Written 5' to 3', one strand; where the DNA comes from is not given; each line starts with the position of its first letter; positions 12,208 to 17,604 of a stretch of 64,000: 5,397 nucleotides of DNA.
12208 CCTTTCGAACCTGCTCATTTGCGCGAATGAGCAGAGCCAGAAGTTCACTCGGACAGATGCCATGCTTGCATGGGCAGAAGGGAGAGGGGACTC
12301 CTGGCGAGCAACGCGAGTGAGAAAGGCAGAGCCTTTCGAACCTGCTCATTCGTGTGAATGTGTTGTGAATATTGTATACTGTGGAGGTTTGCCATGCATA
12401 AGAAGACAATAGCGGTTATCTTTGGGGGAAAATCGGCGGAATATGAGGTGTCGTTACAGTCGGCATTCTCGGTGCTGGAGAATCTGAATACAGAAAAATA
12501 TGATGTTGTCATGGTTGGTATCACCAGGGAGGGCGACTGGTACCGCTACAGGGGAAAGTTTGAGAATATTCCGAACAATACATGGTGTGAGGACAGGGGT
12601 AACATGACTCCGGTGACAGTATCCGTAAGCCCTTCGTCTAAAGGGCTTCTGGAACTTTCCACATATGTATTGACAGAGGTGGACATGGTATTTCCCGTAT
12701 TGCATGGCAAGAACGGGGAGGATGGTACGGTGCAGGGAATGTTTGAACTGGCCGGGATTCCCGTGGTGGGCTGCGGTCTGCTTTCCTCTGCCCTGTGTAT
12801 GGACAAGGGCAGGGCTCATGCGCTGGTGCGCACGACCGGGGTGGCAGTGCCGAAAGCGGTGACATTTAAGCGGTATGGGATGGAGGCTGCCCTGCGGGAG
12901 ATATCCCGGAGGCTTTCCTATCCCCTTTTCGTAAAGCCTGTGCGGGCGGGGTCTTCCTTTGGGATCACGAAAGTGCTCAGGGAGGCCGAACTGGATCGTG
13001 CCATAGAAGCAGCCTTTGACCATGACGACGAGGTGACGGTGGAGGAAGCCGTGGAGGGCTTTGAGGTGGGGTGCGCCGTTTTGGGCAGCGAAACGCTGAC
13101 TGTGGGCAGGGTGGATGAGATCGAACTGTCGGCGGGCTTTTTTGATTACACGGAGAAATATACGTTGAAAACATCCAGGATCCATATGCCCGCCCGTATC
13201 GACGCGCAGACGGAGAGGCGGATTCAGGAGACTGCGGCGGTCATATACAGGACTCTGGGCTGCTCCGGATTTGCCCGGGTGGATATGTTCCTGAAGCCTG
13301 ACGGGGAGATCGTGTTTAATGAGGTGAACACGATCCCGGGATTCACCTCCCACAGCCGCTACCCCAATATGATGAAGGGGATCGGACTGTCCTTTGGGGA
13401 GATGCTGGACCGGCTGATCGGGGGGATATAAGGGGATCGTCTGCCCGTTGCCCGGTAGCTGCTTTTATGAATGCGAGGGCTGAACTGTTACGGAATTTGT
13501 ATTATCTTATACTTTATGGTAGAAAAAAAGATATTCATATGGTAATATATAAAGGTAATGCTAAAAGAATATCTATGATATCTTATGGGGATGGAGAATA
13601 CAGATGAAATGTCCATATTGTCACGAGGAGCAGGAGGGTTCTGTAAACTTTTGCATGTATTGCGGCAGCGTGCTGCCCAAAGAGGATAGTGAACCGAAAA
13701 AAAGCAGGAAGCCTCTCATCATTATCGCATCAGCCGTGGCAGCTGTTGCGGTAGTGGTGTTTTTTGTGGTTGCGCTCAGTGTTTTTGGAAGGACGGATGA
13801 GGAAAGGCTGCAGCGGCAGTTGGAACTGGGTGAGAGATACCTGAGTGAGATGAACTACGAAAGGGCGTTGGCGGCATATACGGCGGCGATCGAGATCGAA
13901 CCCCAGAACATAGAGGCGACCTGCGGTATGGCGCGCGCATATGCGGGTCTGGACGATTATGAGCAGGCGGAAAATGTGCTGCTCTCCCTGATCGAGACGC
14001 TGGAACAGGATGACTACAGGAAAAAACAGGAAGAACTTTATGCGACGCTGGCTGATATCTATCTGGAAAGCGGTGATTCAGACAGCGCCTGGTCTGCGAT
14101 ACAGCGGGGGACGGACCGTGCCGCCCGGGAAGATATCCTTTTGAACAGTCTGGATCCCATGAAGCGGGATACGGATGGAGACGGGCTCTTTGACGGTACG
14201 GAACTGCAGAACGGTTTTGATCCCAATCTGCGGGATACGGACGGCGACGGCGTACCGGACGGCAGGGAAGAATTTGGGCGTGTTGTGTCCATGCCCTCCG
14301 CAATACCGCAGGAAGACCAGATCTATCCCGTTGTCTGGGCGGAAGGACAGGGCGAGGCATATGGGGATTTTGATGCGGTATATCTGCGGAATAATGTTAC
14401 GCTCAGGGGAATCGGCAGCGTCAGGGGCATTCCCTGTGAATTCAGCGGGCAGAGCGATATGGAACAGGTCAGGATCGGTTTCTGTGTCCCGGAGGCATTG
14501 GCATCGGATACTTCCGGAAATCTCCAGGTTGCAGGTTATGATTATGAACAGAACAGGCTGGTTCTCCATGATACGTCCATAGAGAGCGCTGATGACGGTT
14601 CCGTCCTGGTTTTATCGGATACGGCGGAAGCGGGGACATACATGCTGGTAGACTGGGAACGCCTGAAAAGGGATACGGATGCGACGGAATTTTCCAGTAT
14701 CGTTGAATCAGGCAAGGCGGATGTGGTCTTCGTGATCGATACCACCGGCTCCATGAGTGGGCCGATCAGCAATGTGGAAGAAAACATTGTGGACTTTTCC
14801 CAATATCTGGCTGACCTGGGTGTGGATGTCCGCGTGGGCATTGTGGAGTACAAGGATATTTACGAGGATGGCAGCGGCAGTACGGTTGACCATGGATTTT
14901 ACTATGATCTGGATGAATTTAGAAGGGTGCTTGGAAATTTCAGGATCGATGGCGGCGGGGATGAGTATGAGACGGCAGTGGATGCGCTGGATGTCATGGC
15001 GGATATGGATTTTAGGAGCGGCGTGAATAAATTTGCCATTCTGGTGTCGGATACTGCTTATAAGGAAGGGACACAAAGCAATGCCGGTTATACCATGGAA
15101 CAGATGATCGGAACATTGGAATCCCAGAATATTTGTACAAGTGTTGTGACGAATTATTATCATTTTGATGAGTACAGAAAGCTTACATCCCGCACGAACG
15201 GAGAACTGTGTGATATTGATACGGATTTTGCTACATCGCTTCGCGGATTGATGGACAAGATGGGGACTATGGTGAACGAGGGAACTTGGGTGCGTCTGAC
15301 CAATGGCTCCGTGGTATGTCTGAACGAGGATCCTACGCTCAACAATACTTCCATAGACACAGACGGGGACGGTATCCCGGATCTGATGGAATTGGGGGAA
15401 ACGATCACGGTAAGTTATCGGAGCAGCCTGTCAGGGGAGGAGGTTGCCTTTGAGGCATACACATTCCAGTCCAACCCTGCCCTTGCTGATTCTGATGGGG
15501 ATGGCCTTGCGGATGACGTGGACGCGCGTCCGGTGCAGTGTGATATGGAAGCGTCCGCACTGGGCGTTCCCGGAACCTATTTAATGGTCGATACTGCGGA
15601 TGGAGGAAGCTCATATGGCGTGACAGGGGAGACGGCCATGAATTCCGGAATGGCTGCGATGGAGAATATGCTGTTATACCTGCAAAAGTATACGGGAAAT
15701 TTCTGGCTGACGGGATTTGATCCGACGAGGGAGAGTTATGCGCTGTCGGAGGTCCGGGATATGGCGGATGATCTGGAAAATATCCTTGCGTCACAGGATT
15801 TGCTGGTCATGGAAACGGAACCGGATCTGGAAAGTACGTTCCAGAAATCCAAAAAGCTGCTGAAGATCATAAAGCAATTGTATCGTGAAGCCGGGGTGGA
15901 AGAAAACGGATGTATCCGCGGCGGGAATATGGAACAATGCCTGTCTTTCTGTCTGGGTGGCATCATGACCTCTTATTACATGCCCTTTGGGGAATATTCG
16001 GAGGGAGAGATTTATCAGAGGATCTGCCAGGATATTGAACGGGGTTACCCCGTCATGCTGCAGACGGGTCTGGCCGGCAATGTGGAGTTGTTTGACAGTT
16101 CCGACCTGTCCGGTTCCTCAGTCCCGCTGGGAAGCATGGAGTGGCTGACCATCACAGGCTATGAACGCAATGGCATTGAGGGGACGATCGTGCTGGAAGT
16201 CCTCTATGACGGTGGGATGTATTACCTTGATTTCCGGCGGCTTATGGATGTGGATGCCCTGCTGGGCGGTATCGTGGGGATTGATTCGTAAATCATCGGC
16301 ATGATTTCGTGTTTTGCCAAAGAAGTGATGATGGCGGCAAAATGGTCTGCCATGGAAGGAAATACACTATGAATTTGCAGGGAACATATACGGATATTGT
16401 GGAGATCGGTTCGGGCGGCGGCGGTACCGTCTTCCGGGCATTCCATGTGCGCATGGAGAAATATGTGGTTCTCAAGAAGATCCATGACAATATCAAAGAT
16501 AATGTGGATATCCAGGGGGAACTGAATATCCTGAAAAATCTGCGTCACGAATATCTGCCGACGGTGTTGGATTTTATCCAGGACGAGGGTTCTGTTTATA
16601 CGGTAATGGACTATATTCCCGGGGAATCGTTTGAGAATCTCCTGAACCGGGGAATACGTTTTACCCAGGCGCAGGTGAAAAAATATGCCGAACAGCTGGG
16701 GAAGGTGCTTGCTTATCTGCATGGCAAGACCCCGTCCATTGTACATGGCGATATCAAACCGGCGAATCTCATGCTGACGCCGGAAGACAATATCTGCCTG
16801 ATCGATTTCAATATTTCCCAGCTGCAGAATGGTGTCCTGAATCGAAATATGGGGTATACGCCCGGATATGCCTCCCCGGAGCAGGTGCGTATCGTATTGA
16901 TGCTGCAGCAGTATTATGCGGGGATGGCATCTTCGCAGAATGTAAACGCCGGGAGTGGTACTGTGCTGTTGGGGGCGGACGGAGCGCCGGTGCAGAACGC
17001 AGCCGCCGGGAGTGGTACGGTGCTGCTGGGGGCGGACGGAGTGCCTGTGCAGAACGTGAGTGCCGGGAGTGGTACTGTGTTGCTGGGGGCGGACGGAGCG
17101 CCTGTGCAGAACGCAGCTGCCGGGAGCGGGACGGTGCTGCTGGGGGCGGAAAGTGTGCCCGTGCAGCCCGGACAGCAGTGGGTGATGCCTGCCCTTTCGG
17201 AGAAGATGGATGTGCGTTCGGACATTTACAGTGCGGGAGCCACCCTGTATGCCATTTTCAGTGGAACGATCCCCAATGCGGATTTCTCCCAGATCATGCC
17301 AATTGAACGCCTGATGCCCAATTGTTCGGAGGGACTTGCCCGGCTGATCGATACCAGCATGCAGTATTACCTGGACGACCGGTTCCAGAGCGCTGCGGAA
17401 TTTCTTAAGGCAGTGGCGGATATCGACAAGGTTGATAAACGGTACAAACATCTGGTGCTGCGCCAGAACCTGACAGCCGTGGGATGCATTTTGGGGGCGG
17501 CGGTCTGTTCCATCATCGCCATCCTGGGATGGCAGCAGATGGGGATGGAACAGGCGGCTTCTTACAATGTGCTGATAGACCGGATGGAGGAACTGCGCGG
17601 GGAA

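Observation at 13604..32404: Atypical T7SSb-like locus nested in a vWA / Ser-Thr kinase / PP2C / FHA signalling module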

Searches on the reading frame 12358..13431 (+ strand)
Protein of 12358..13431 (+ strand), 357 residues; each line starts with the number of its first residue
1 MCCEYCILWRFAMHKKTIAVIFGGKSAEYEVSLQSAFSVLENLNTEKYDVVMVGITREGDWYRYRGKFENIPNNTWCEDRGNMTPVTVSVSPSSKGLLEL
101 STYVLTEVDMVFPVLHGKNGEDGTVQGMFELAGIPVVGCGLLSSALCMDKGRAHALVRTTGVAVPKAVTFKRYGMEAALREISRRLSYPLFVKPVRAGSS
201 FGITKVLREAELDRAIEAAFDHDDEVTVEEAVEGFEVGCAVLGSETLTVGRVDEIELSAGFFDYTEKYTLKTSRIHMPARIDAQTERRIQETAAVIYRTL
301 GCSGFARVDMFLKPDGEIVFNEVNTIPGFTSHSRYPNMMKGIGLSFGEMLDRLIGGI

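Call 5: search_protein_families(library=pfam, max_evalue=0.01, proteins=[window:12358-13431:+])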
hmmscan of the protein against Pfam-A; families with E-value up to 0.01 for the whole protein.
window:12358-13431:+ (357 aa): 6 families
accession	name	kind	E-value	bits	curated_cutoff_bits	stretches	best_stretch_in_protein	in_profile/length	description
PF07478.18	Dala_Dala_lig_C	-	3.2e-65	219.9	24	1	156-354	1-203/204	D-ala D-ala ligase C-terminus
PF01820.27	Dala_Dala_lig_N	-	1.6e-35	122.6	34.6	1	18-139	2-121/121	D-ala D-ala ligase N-terminus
PF02222.28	ATP-grasp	-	8.5e-11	42.3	27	1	158-324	4-160/179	ATP-grasp domain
PF02786.22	CPSase_L_D2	-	6.7e-06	26.2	19.8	1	149-325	1-178/211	Carbamoyl-phosphate synthase L chain, ATP binding domain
PF13535.11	ATP-grasp_4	-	0.00017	21.7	27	1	187-325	2-150/160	ATP-grasp domain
PF02655.19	ATP-grasp_3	-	0.00057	20.4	23.2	1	148-324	2-154/160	ATP-grasp domain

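Call 67: search_protein_families(library=ncbifam, max_evalue=0.01, proteins=[window:12358-13431:+])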
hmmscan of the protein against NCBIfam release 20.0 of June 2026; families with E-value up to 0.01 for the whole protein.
window:12358-13431:+ (357 aa): 60 families (the best 25 are shown)
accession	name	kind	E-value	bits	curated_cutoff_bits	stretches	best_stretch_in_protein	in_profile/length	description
NF000091.3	D_ala_D_ser_VanG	exception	1.8e-167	556.4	495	1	16-355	1-341/344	D-alanine--D-serine ligase VanG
NF000207.3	D_ala_D_ser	equivalog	2.8e-116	388.4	520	1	16-354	1-336/342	D-alanine--D-serine ligase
NF002528.0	PRK01966.1-4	subfamily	1.4e-112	376.1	262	1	13-354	2-355/366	D-alanine--D-alanine ligase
NF000206.1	D_ala_D_lac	equivalog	1.5e-106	356.3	550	1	13-354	1-337/342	D-alanine--(R)-lactate ligase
NF000372.1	D_ala_D_lac_VanI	exception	3.4e-100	335.7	700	1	13-354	1-337/341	D-alanine--(R)-lactate ligase VanI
NF012214.1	D_ala_D_ser_VanC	exception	4.7e-99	331.8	650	1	16-354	2-342/350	D-alanine--D-serine ligase VanC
NF012215.1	D_ala_D_lac_VanD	exception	1.6e-95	320.3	700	1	13-355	1-338/343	D-alanine--(R)-lactate ligase VanD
TIGR01205.1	D_ala_D_alaTIGR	subfamily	1e-94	317.1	245.65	1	18-354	2-314/318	D-alanine--D-alanine ligase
NF012213.0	VanC1_ser_lig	exception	4.6e-94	315.1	775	1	16-354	2-335/343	D-alanine--D-serine ligase VanC1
NF000093.1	D_ala_D_ser_VanN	exception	1.7e-93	313.4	700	1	16-354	2-337/343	D-alanine--D-serine ligase VanN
NF002525.0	PRK01966.1-1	equivalog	2.2e-93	313.1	457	1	13-354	1-347/364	D-alanine--D-alanine ligase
NF000374.1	D_ala_D_lac_VanO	exception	1.4e-92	310.4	750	1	14-354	2-337/346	D-alanine--(R)-lactate ligase VanO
NF000129.1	D_ala_D_lac_Sc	exception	1.7e-91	307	650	1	15-353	3-336/346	D-alanine--(R)-lactate ligase VanA-Sc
NF012217.1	D_ala_D_lac_VanA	exception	2.9e-91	306.2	775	1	13-354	1-337/343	D-alanine--(R)-lactate ligase VanA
NF012216.1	D_ala_D_lac_VanB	exception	5.7e-91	305.3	750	1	13-354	1-336/342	D-alanine--(R)-lactate ligase VanB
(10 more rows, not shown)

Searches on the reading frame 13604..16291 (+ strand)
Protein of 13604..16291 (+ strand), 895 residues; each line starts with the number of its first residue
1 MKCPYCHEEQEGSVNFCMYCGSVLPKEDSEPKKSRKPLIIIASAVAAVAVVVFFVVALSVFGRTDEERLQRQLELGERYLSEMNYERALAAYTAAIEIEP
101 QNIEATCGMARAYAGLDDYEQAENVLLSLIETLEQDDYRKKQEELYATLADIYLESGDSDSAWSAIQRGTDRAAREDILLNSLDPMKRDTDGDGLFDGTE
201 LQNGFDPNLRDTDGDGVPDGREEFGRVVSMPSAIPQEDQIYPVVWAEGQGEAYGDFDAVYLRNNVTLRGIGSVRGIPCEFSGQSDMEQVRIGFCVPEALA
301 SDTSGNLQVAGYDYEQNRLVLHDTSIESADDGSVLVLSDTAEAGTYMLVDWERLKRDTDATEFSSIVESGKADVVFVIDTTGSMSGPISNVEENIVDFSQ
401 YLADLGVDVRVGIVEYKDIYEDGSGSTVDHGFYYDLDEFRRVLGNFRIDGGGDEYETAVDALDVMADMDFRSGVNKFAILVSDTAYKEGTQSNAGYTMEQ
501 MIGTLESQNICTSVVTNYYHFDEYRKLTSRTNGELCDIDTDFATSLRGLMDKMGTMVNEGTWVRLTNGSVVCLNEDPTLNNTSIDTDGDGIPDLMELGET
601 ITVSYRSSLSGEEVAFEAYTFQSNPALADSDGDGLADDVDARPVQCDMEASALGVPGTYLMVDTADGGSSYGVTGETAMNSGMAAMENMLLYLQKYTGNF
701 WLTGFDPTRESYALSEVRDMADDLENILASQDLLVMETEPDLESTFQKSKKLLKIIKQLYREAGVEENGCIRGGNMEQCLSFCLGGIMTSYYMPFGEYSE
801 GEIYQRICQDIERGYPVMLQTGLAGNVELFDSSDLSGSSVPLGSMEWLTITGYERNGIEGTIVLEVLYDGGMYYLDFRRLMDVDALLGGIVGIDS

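Call 4: search_protein_families(library=pfam, max_evalue=0.01, proteins=[window:13604-16291:+])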
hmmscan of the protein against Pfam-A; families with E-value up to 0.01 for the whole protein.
window:13604-16291:+ (895 aa): 19 families
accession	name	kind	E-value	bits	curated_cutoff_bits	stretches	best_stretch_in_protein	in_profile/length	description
PF14559.12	TPR_19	-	2.4e-10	41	25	1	81-136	3-58/68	Tetratricopeptide repeat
PF00092.34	VWA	-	1.5e-06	29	23.8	1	373-543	1-166/174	von Willebrand factor type A domain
PF13519.12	VWA_2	-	8.7e-06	26.8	27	1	374-483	1-105/107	von Willebrand factor type A domain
PF13431.12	TPR_17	-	1.1e-05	25.8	24.4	1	91-123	1-33/34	Tetratricopeptide repeat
PF25106.1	VWA_4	-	1.2e-05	25.3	27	1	374-464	2-87/169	von Willebrand factor A domain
PF13181.12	TPR_8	-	1.8e-05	25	25.7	0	79-102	11-34/34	Tetratricopeptide repeat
PF13428.12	TPR_14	-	2e-05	25.2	23.5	0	72-111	4-43/44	Tetratricopeptide repeat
PF18884.5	TSP3_bac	-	2.7e-05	24.4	25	1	189-208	1-20/22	Bacterial TSP3 repeat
PF25068.1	ARM_TT21_4th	-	3.2e-05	24.7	30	1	75-173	5-103/153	Tetratricopeptide repeat protein 21 forth ARM domain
PF25063.1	ARM_TT21_C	-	7.8e-05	23.1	35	1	81-169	33-121/209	Tetratricopeptide repeat protein 21 C-terminal ARM domain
PF13414.12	TPR_11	-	9.3e-05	22.5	26.8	1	76-115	1-40/42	TPR repeat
PF07719.23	TPR_2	-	0.00016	22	27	0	75-102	7-34/34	Tetratricopeptide repeat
PF13240.11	Zn_Ribbon_1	-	0.00016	21.8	25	1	2-23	1-22/23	zinc-ribbon domain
PF00515.34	TPR_1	-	0.0002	21.5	27.8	0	79-102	11-34/34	Tetratricopeptide repeat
PF13371.12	TPR_9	-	0.00057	20.3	35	1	75-126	1-52/73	Tetratricopeptide repeat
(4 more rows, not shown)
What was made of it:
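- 13604..16291 (+): Zn-ribbon - TM - TPR - TSP3 repeats - vWA (DTTGS) - unknown C-terminal domain, 895 aa. Predicted N-in, with a large ectodomain. An accessory, lineage-specific member of a recurrent class of ZnR-TM proteins. Pfam TPR_19, VWA, Zn_Ribbon_1 and TSP3_bac (call 4).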

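Call 7: search_protein_families(library=ncbifam, max_evalue=0.1, proteins=[window:13604-16291:+])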
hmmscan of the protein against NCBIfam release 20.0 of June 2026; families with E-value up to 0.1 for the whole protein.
window:13604-16291:+ (895 aa): 19 families
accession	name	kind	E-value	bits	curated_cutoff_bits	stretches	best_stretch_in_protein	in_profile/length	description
NF033765.2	gliding_CglD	equivalog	2.8e-17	61.9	400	3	161-225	178-243/1124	adventurous gliding motility lipoprotein CglD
NF047371.1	FlcA_CTERM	equivalog_domain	6.1e-06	25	300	1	77-161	163-243/646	periplasmic flagellar collar protein FlcA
TIGR02917.1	PEP_TPR_lipo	equivalog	1.7e-05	22.9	312.2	1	72-175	638-735/899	XrtA/PEP-CTERM system TPR-repeat protein PrsT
TIGR02521.1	type_IV_pilW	equivalog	1.8e-05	24.4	154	1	67-124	29-86/234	type IV pilus biogenesis/stability protein PilW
NF052312.1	T9SS_PorW_SprE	equivalog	2.5e-05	23.1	250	1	102-170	140-206/716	type IX secretion system periplasmic lipoprotein PorW/SprE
TIGR02552.1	LcrH_SycD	equivalog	0.00027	20.7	104.8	1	74-141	57-125/136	SycD/LcrH family type III secretion system chaperone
NF053779.1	BT3442_fam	equivalog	0.00034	19.5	940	1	64-122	97-155/563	BT3442 family protein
NF040959.1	MamA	equivalog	0.00049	19.6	200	1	61-134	63-136/204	magnetosome protein MamA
NF008757.0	PRK11788.1-5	equivalog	0.00057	19.2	363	1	64-169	102-206/388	lipopolysaccharide assembly protein LapB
NF047639.1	throspo3_MtsD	equivalog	0.0016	16.7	800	0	188-221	459-492/651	cell-cell cohesion protein MtsD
NF052415.1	T3SS_chap_SctY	equivalog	0.002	18.6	70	1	76-168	13-102/106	type III secretion apparatus assembly chaperone SctY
TIGR00540.1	TPR_hemY_coli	hypoth_equivalog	0.0067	15.2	142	1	61-180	75-189/385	heme biosynthesis-associated TPR protein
NF033920.0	C39_PA2778_fam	equivalog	0.015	14.8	150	1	82-170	169-251/255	PA2778 family cysteine peptidase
TIGR03504.1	FimV_Cterm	subfamily_domain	0.017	15.1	30.65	0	149-164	5-20/44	FimV/HubP family polar landmark protein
TIGR04510.1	mod_pep_cyc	subfamily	0.019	13.5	400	1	74-146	403-472/814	putative peptide modification system cyclase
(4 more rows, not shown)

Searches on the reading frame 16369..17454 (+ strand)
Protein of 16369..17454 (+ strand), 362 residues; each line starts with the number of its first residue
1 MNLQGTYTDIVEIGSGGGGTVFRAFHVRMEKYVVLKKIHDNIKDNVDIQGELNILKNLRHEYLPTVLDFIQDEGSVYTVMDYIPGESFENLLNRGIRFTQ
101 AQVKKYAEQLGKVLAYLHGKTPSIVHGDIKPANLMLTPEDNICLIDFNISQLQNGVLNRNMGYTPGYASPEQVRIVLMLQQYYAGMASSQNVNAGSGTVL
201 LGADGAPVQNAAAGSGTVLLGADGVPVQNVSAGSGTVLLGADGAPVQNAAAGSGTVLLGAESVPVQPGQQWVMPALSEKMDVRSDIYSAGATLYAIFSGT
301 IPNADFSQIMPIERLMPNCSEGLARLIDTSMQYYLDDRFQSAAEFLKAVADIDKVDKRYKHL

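Call 64: search_solved_structures(query=window:16369-17454:+, max_evalue=1e-10, show_alignments=2)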
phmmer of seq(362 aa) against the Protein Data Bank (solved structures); distinct sequences matched with E-value up to 1e-10: 292 (the best 60 are shown).
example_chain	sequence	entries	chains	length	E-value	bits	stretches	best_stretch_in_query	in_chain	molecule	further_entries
2jam_A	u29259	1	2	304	1.1e-18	70.7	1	2-172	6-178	CALCIUM/CALMODULIN-DEPENDENT PROTEIN KINASE TYPE 1G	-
3mn3_A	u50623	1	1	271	2.4e-17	66.2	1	5-173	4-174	Carbon catabolite-derepressing protein kinase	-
2fh9_A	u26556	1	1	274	2.4e-17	66.2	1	5-173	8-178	Snf1 kinase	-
3hyh_A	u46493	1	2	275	2.4e-17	66.2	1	5-173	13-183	Carbon catabolite-derepressing protein kinase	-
3dae_A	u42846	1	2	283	2.7e-17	66.1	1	5-173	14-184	Carbon catabolite-derepressing protein kinase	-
4ynz_A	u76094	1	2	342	4.3e-16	62.1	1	7-174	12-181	Serine/threonine-protein kinase BRSK2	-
7xbr_A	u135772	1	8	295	5.2e-16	61.8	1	11-184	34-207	Mitogen-activated protein kinase kinase 5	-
4yom_B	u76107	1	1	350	5.7e-16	61.7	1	12-174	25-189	Serine/threonine-protein kinase BRSK2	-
3h4j_B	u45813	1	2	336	1.1e-15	60.8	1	11-174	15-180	SNF1-like protein kinase ssp2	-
3ggf_A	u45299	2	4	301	1.5e-15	60.3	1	6-173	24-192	Serine/threonine-protein kinase MST4 | Serine/threonine-protein kinase 26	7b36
3dfa_A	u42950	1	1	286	7.3e-15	58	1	7-174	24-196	Calcium-dependent protein kinase cgd3_920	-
2wei_A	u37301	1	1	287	7.4e-15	58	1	7-174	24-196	CALMODULIN-DOMAIN PROTEIN KINASE 1, PUTATIVE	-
3sls_A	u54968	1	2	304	1e-14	57.6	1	7-173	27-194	Dual specificity mitogen-activated protein kinase kinase 1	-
9axh_A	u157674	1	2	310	1.1e-14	57.5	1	7-174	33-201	Dual specificity mitogen-activated protein kinase kinase 1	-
9axm_A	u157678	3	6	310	1.1e-14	57.4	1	7-173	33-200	Dual specificity mitogen-activated protein kinase kinase 1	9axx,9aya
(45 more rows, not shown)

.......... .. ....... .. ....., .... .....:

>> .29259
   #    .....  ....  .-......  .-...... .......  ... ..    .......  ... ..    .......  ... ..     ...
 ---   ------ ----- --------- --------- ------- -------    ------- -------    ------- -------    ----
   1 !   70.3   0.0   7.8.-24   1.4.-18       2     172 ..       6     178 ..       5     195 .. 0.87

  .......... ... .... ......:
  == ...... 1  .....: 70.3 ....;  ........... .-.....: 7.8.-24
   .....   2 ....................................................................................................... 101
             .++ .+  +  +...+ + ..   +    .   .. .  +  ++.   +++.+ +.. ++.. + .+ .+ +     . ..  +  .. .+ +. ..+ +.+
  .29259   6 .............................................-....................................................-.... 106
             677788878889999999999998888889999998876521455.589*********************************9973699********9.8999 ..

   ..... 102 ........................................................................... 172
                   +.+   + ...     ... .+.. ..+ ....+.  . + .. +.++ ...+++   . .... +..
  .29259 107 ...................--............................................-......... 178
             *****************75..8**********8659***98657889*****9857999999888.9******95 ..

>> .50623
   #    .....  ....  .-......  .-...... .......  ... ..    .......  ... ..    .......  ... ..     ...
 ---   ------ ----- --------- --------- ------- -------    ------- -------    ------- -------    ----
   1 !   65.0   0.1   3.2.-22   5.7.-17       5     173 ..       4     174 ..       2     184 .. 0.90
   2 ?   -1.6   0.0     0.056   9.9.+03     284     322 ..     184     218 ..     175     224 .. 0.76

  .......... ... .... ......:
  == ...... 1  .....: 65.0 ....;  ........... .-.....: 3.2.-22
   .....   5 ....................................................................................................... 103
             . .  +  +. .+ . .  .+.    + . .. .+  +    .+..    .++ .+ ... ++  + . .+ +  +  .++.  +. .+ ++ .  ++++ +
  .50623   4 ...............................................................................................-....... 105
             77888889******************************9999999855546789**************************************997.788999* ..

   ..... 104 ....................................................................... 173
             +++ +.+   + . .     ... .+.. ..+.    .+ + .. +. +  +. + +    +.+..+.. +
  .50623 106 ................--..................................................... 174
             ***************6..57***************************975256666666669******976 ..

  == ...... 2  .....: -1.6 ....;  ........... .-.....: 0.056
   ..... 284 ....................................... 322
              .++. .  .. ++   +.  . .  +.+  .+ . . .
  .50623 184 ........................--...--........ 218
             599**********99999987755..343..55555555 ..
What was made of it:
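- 16369..18651 (+): Bitopic Hanks Ser/Thr kinase: cytoplasmic kinase domain, TM, extracellular TPR domain. Same layout as TsjD. Non-RD, with catalytic residues intact. Aligned to a solved kinase: K, E, HGD, N, DFN and SPE (call 64).
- Checked: It is a non-RD kinase (HGD, DFN, SPE; call 64).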
